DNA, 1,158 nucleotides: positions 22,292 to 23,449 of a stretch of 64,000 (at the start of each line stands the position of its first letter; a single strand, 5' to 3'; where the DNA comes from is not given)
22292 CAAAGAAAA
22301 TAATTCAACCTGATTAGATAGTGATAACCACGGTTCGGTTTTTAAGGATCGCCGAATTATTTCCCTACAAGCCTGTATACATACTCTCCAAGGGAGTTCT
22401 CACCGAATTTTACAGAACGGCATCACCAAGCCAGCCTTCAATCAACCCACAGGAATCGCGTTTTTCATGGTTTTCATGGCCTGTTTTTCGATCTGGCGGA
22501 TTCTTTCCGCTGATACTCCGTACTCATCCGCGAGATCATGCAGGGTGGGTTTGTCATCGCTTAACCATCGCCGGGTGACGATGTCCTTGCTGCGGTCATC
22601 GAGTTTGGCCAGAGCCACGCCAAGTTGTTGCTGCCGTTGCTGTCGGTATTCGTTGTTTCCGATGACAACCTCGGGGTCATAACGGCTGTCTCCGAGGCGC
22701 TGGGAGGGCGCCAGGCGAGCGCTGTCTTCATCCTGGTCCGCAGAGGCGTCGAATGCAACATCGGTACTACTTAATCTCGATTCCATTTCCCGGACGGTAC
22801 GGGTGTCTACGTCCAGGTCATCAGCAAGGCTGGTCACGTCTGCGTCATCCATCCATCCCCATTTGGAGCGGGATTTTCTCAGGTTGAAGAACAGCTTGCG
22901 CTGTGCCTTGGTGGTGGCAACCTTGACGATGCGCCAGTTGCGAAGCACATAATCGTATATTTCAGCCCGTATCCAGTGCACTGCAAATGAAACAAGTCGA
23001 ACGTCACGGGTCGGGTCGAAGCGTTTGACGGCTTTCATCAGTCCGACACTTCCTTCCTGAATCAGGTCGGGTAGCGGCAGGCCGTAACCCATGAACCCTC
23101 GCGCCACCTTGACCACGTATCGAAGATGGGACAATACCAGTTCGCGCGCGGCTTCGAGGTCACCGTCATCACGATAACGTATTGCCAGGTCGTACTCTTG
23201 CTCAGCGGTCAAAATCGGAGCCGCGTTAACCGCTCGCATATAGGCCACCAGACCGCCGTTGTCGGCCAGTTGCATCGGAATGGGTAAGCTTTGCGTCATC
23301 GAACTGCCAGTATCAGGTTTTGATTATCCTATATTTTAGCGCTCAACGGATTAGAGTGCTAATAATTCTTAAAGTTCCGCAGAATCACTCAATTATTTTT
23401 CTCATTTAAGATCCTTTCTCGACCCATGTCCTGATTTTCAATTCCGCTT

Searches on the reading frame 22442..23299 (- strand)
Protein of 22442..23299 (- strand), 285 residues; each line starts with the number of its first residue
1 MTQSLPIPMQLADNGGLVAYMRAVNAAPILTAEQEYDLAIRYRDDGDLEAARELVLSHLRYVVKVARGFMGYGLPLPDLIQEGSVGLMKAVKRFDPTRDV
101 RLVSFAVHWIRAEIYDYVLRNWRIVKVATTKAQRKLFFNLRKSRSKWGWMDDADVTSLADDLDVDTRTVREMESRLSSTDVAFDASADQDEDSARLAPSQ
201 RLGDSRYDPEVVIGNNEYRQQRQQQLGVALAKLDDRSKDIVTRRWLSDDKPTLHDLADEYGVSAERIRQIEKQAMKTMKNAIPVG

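Call 50: search_protein_families(library=pfam, proteins=[window:22442-23299:-], max_evalue=0.01)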
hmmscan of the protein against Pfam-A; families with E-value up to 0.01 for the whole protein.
window:22442-23299:- (285 aa): 4 families
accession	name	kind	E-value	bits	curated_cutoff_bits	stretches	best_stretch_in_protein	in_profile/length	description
PF04542.20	Sigma70_r2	-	7.8e-19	67.7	24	1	54-123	1-70/71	Sigma-70 region 2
PF04545.22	Sigma70_r4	-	5.2e-14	51.9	24.1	1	229-279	1-49/50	Sigma-70, region 4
PF00140.25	Sigma70_r1_2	-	1.6e-05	25.2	22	1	19-45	5-31/34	Sigma-70 factor, region 1.2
PF00392.27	GntR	-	0.0022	18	27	0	239-269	12-43/64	Bacterial regulatory proteins, gntR family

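Call 51: search_protein_families(library=padloc, proteins=[window:22442-23299:-], max_evalue=0.001)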
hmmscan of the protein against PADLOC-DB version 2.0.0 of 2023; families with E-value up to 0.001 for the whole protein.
window:22442-23299:- (285 aa): 1 family
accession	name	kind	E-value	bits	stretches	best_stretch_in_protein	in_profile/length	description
PDLC02203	MzaA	-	8.7e-19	65.2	1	48-279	428-656/683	-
